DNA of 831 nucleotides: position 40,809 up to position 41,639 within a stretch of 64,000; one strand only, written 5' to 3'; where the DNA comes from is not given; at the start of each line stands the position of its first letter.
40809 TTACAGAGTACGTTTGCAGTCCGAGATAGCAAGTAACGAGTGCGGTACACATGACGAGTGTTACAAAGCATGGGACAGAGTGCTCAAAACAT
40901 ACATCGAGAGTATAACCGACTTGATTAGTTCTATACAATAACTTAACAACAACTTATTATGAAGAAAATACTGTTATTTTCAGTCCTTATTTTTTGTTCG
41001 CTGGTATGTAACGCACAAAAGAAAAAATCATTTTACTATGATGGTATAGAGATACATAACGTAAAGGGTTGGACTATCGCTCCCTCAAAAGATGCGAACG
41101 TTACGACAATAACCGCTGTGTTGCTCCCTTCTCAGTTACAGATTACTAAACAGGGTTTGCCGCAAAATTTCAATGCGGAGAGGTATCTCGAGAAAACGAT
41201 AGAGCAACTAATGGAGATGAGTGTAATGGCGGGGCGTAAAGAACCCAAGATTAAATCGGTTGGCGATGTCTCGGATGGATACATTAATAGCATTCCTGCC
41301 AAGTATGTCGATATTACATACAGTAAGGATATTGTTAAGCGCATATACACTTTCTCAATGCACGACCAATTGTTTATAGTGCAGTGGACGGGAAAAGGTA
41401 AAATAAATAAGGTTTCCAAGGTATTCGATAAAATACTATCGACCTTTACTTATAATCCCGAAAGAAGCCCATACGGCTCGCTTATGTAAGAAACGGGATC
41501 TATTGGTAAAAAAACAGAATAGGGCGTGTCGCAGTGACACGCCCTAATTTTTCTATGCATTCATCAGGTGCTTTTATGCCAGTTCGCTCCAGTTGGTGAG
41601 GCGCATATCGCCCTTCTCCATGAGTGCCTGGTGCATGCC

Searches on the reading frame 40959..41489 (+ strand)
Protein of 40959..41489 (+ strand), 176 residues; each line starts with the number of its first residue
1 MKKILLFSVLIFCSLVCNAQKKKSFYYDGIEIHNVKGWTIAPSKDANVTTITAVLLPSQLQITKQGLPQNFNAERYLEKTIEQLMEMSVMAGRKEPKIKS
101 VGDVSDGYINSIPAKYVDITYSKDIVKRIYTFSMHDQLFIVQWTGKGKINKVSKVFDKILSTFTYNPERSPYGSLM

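Call 69: search_protein_families(library=pfam, proteins=[window:40959-41489:+], max_evalue=0.1)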
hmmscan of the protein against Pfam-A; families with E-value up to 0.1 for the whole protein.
window:40959-41489:+ (176 aa): 1 family
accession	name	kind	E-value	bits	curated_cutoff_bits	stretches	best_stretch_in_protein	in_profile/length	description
PF15115.11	HDNR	-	0.05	14.3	27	0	110-145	50-83/182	Domain of unknown function with conserved HDNR motif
